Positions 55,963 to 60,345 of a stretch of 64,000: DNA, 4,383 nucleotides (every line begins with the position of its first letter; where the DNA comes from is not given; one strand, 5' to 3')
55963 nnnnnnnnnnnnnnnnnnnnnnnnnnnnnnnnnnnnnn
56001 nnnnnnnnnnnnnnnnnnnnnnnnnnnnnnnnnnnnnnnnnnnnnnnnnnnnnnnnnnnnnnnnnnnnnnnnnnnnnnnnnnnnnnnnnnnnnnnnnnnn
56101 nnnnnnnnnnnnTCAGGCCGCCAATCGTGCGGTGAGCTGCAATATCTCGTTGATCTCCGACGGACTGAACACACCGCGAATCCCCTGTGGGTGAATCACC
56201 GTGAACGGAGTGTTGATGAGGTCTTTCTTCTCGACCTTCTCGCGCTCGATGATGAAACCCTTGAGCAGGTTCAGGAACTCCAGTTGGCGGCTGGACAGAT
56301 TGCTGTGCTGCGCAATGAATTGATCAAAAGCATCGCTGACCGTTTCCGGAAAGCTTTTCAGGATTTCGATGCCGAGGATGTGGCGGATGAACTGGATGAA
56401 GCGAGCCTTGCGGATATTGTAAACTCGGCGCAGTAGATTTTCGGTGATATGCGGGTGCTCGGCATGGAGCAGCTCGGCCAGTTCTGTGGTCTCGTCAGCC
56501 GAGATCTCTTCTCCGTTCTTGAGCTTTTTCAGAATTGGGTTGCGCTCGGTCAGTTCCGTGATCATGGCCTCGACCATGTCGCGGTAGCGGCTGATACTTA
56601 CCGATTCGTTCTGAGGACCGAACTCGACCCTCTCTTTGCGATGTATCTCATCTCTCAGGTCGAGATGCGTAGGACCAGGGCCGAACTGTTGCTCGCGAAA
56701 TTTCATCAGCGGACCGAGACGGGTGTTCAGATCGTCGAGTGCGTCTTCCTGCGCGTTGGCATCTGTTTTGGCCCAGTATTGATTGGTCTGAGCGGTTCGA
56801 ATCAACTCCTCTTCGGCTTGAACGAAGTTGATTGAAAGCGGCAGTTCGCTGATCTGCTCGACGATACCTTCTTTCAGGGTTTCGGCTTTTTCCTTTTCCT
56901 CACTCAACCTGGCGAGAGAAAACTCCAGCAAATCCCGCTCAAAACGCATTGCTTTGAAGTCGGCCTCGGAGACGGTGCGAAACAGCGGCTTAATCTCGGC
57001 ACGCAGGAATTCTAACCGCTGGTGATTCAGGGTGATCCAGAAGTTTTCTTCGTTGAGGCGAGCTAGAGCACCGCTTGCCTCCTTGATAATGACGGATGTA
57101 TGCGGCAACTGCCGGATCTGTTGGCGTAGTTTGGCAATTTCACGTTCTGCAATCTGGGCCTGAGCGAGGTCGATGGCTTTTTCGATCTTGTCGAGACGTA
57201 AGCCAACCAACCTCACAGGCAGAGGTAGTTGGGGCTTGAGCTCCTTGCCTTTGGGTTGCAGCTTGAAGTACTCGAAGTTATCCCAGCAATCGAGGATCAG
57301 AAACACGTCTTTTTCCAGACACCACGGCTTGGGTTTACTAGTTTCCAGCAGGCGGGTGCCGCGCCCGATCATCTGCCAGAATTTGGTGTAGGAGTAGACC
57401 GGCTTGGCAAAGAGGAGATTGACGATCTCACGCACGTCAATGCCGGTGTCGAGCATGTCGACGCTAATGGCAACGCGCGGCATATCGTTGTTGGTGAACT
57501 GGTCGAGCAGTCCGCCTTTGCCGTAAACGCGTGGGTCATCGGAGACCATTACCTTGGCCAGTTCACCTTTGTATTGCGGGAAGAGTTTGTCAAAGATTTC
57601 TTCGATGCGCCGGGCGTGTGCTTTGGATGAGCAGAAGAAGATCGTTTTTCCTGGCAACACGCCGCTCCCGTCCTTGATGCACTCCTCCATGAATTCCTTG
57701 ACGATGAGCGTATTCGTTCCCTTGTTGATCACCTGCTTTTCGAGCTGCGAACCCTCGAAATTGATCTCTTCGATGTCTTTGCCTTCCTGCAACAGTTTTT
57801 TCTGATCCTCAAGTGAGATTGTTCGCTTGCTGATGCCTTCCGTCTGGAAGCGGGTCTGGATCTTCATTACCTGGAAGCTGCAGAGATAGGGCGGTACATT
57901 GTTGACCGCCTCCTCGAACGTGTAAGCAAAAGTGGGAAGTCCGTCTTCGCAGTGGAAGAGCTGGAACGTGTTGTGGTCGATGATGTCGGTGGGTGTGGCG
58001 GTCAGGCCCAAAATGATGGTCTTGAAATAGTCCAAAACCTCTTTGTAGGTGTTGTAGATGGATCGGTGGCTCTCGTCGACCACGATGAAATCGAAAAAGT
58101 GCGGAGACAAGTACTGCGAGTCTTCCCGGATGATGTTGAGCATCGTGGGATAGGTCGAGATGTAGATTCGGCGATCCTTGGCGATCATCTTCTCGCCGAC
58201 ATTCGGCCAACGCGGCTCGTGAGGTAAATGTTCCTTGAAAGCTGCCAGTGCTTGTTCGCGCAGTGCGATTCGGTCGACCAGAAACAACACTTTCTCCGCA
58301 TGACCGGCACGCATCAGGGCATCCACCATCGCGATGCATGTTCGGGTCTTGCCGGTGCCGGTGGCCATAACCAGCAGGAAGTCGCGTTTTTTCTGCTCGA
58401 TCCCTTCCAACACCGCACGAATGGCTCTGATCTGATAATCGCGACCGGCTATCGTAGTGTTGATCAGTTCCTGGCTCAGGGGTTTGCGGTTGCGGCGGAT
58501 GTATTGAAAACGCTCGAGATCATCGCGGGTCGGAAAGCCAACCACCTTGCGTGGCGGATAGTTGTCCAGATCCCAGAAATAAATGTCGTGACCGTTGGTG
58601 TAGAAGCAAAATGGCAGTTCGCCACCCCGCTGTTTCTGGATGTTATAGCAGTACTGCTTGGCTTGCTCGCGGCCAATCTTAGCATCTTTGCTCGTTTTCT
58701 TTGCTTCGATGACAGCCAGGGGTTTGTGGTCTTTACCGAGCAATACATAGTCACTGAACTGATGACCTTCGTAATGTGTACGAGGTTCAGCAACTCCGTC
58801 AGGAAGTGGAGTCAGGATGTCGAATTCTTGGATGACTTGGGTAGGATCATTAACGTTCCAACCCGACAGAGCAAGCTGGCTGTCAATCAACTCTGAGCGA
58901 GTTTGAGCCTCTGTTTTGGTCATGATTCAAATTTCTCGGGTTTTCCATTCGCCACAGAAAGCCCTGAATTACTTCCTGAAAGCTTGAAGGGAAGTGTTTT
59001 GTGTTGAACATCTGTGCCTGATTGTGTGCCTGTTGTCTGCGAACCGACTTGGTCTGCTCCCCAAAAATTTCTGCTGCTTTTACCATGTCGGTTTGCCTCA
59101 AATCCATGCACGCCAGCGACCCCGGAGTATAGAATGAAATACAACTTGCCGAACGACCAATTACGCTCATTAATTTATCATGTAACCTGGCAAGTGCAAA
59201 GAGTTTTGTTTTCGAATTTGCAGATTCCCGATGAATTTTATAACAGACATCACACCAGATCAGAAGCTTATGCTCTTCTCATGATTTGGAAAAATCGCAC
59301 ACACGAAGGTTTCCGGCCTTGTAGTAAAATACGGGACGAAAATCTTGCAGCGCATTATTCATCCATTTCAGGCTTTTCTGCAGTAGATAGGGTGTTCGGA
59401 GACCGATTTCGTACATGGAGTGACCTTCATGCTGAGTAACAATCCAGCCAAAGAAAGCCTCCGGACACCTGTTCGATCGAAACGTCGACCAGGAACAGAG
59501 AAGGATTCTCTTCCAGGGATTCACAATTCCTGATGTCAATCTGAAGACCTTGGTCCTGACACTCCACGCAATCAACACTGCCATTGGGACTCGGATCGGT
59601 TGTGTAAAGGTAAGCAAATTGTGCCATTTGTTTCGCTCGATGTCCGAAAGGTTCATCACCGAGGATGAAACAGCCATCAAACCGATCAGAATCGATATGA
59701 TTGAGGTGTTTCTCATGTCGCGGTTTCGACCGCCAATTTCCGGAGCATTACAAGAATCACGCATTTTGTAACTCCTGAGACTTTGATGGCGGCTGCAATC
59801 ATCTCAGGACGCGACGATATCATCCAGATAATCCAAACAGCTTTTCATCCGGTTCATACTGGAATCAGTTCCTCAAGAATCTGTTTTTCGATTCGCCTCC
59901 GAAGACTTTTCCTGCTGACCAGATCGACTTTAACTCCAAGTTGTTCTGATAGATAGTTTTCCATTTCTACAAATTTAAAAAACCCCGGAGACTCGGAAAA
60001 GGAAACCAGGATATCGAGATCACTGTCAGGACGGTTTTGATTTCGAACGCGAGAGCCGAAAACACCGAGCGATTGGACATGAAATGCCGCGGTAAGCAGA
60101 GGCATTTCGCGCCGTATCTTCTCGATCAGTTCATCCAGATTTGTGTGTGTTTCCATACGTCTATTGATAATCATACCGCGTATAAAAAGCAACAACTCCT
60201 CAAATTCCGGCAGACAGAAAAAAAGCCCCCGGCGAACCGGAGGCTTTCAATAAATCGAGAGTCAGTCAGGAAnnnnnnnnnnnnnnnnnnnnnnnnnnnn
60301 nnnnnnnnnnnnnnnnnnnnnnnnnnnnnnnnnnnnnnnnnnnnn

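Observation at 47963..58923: Type I R-M operon extended by a translationally coupled ABC-ATPase + HNH pair: candidate guard or backup system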

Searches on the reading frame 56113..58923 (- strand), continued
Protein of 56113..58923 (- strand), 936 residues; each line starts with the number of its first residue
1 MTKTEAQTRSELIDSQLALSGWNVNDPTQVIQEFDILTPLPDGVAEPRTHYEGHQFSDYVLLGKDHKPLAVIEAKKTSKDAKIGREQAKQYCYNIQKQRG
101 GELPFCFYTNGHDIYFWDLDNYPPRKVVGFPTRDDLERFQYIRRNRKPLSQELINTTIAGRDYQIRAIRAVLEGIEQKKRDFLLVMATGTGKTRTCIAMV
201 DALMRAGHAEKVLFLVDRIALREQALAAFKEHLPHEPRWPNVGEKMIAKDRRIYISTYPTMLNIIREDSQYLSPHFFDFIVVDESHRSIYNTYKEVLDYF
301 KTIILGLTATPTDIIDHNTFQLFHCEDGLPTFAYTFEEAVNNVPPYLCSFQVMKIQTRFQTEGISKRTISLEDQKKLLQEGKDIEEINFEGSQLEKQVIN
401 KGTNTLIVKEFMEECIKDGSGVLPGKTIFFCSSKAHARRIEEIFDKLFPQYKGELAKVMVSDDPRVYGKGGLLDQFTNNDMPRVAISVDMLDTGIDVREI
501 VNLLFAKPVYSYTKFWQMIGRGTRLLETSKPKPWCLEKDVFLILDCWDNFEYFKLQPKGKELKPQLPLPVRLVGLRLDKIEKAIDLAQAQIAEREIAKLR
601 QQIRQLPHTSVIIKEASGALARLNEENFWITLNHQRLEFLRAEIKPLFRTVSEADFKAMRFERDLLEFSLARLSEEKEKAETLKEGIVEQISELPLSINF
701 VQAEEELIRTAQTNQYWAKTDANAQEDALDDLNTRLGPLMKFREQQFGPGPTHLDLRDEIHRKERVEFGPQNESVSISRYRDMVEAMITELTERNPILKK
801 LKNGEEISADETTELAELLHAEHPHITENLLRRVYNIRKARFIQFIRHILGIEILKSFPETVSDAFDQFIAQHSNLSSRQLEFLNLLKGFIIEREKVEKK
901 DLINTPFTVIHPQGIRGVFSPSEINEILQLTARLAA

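Call 99: get_annotated_region(hit=H45, flank=7000)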
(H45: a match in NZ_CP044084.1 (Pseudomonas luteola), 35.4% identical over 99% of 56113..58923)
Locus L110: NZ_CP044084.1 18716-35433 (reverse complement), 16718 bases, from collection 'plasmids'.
description: Pseudomonas luteola strain FDAARGOS_637 plasmid unnamed1, complete sequence
organism: Pseudomonas luteola (NCBI taxid 47886)
taxonomy: Bacteria; Pseudomonadota; Gammaproteobacteria; Pseudomonadales; Pseudomonadaceae; Pseudomonas; Pseudomonas luteola
host: -; source: Homo sapiens,clinical isolate; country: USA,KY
typing (MOB-suite, as given by PLSDB): non-mobilizable
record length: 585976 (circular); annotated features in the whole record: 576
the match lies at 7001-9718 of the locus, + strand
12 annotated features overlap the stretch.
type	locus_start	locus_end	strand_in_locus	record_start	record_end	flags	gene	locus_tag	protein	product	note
CDS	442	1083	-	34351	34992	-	-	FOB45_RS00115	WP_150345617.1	hypothetical protein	-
CDS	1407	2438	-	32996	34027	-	-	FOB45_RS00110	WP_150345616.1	hypothetical protein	-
CDS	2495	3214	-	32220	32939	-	-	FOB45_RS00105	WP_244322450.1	hypothetical protein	-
CDS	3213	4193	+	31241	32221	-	-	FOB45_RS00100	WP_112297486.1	IS5-like element ISPa16 family transposase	GO:0006313 - DNA transposition [Evidence IEA]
CDS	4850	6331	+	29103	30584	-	-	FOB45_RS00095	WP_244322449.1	sigma 54-interacting transcriptional regulator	GO:0006355 - regulation of DNA-templated transcription [Evidence IEA]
CDS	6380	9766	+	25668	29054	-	-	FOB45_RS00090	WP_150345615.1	DEAD/DEAH box helicase family protein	-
CDS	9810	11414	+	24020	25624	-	-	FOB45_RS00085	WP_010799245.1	class I SAM-dependent DNA methyltransferase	-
CDS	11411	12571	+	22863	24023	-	-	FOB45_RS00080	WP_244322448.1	restriction endonuclease subunit S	-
CDS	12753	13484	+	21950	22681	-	-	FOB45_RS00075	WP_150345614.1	hypothetical protein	-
CDS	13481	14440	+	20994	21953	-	-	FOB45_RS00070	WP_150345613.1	hypothetical protein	-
CDS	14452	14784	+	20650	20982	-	-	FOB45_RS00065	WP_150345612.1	hypothetical protein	-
CDS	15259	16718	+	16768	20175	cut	-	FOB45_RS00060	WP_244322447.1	STY4851/ECs_5259 family protein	-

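Call 100: get_annotated_region(hit=H48, flank=7000)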
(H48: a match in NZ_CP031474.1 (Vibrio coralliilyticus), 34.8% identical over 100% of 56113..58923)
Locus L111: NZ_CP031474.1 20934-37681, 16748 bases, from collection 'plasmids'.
description: Vibrio coralliilyticus strain RE22 plasmid p337, complete sequence
organism: Vibrio coralliilyticus (NCBI taxid 190893)
taxonomy: Bacteria; Pseudomonadota; Gammaproteobacteria; Vibrionales; Vibrionaceae; Vibrio; Vibrio coralliilyticus
host: -; source: Oyster larvae,Bacterium; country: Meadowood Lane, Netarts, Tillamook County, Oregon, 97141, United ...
typing (MOB-suite, as given by PLSDB): mobilizable; replicon rep_cluster_564; relaxase MOBF
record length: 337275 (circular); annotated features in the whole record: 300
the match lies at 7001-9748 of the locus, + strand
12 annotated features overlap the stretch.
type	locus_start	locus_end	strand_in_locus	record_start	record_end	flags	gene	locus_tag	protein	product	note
CDS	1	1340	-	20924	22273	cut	dnaB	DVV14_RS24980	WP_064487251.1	replicative DNA helicase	GO:0006260 - DNA replication [Evidence IEA]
CDS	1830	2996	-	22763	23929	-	cfa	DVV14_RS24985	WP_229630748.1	cyclopropane fatty acyl phospholipid synthase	-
CDS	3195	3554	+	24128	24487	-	-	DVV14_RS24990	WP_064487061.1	DUF6559 family protein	-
CDS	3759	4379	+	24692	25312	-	-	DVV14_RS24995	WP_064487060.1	hypothetical protein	-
CDS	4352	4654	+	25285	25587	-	-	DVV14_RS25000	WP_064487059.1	hypothetical protein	-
CDS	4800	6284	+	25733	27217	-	-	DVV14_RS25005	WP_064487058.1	sigma 54-interacting transcriptional regulator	GO:0006355 - regulation of DNA-templated transcription [Evidence IEA]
CDS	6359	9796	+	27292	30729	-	-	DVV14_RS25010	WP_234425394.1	DEAD/DEAH box helicase family protein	-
CDS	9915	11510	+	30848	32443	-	-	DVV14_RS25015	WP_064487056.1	class I SAM-dependent DNA methyltransferase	-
CDS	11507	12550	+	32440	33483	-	-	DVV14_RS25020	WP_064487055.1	restriction endonuclease subunit S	GO:0006304 - DNA modification [Evidence IEA]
CDS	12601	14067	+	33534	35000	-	-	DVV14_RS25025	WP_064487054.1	DUF3696 domain-containing protein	-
CDS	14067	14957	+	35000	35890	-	-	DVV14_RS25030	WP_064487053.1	hypothetical protein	-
CDS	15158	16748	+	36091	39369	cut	-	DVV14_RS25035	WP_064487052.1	DEAD/DEAH box helicase family protein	-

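Call 101: get_annotated_region(hit=H53, flank=7000)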
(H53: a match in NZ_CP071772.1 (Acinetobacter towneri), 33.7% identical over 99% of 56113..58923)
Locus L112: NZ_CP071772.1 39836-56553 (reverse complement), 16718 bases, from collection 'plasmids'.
description: Acinetobacter towneri strain GX7 plasmid pGX7, complete sequence
organism: Acinetobacter towneri (NCBI taxid 202956)
taxonomy: Bacteria; Pseudomonadota; Gammaproteobacteria; Moraxellales; Moraxellaceae; Acinetobacter; Acinetobacter towneri
host: -; source: porcine,cell culture,feces; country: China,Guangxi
typing (MOB-suite, as given by PLSDB): mobilizable; replicon rep_cluster_1656; relaxase MOBP,MOBP,MOBP
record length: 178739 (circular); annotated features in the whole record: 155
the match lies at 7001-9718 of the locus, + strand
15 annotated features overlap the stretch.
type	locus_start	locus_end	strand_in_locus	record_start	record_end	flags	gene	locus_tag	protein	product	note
CDS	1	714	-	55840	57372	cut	istA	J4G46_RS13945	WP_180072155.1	IS21 family transposase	-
CDS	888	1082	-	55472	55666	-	-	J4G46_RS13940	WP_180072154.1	DNA-binding protein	-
CDS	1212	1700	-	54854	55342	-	-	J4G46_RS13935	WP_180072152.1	hypothetical protein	-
CDS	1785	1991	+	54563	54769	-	-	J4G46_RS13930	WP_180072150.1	helix-turn-helix transcriptional regulator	-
CDS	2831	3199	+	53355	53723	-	-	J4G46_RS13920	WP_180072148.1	antitoxin Xre-like helix-turn-helix domain-containing protein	-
CDS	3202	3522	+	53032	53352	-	-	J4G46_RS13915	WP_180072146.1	hypothetical protein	-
CDS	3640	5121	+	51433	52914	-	-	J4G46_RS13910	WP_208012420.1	class I SAM-dependent DNA methyltransferase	-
CDS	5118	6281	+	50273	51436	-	-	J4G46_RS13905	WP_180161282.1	restriction endonuclease subunit S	GO:0006304 - DNA modification [Evidence IEA]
CDS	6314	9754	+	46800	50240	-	-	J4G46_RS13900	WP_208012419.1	DEAD/DEAH box helicase family protein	-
CDS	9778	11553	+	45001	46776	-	-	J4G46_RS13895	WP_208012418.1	AAA family ATPase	-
CDS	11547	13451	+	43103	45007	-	-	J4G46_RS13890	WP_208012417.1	ATP-dependent helicase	-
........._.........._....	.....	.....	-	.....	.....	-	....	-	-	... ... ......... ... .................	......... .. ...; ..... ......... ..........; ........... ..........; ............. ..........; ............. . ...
predicted_resistance_gene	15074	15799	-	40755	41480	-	erm(B)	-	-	23S rRNA (adenine(2058)-N(6))-methyltransferase Erm(B)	predicted by amrfinderplus; class LINCOSAMIDE/MACROLIDE/STREPTOGRAMIN; identity 99.59%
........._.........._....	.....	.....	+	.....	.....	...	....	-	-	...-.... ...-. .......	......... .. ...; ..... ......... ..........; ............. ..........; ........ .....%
predicted_resistance_gene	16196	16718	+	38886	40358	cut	msr(E)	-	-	ABC-F type ribosomal protection protein Msr(E)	predicted by amrfinderplus; class MACROLIDE/STREPTOGRAMIN; identity 100.0%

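Call 102: get_annotated_region(hit=H61, flank=7000)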
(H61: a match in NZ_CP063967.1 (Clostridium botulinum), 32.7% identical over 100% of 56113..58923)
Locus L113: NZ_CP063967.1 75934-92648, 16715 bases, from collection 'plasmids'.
description: Clostridium botulinum strain BKT2873 plasmid p2, complete sequence
organism: Clostridium botulinum (NCBI taxid 1491)
taxonomy: Bacteria; Bacillota; Clostridia; Eubacteriales; Clostridiaceae; Clostridium; Clostridium botulinum
host: -; source: Chicken; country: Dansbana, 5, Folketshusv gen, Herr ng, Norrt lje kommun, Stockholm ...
typing (MOB-suite, as given by PLSDB): non-mobilizable
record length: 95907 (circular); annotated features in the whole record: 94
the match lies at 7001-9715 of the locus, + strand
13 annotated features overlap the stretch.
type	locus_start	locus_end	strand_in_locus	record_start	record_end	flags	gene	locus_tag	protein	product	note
CDS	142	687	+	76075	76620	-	-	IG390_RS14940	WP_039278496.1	sigma-70 family RNA polymerase sigma factor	GO:0006352 - DNA-templated transcription initiation [Evidence IEA]; GO:0006355 - regulation of DNA-templated ...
CDS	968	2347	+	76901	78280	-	-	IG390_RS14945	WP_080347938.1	zinc ribbon domain-containing protein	-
CDS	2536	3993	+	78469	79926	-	-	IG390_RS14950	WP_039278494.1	class I SAM-dependent DNA methyltransferase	-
CDS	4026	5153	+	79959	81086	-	-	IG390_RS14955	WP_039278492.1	restriction endonuclease subunit S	GO:0006304 - DNA modification [Evidence IEA]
CDS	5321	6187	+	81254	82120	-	-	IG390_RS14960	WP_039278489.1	Rpn family recombination-promoting nuclease/putative transposase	-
CDS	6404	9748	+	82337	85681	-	-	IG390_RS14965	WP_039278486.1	DEAD/DEAH box helicase family protein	-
CDS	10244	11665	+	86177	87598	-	ltrA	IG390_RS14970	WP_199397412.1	group II intron reverse transcriptase/maturase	GO:0000373 - Group II intron splicing [Evidence IEA]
CDS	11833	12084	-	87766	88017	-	-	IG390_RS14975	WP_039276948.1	hypothetical protein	-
CDS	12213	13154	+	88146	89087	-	-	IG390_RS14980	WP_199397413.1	transposase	-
CDS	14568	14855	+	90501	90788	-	-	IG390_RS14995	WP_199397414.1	hypothetical protein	-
CDS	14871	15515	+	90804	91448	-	-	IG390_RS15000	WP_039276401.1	hypothetical protein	-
CDS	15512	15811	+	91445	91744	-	-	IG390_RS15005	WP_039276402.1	hypothetical protein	-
CDS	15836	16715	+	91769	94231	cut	-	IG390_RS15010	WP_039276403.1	glutathionylspermidine synthase family protein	-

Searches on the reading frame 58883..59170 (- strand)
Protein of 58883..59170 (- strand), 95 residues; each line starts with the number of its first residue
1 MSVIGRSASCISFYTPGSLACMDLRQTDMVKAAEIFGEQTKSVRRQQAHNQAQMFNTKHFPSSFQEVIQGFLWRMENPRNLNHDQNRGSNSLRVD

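Call 10: search_protein_families(library=pfam, proteins=[window:58883-59170:-], max_evalue=0.001)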
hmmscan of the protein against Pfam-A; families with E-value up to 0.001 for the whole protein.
window:58883-59170:- (95 aa): 0 families

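Call 90: search_protein_families(library=pfam, proteins=[window:58883-59170:-], max_evalue=1)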
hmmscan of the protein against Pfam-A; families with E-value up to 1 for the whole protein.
window:58883-59170:- (95 aa): 1 family
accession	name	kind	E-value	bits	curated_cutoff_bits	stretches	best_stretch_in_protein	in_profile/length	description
PF17169.10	NRBF2_MIT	-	0.13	13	29.2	0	75-92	1-18/83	MIT domain of nuclear receptor-binding factor 2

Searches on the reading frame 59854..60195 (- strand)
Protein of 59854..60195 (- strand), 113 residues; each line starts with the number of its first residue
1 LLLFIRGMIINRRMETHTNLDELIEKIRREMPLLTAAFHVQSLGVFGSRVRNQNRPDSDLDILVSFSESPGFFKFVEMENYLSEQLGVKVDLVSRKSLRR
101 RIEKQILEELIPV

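Call 90: search_protein_families(library=pfam, proteins=[window:59854-60195:-], max_evalue=1)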
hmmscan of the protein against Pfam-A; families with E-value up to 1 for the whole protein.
window:59854-60195:- (113 aa): 4 families
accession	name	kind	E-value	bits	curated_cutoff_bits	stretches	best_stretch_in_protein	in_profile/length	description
PF01909.29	NTP_transf_2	-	3.7e-15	56.5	21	1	36-111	13-91/93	Nucleotidyltransferase domain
PF18765.7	Polbeta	-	5.3e-12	46.2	26.9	1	38-109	11-83/93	Polymerase beta, Nucleotidyltransferase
PF22600.2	MTPAP-like_central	-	0.00069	20.2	27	1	12-73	21-71/139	Poly(A) RNA polymerase, mitochondrial-like, central palm domain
PF07882.17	Fucose_iso_N2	-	0.19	11.8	22.3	1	79-108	20-49/180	L-fucose isomerase, second N-terminal domain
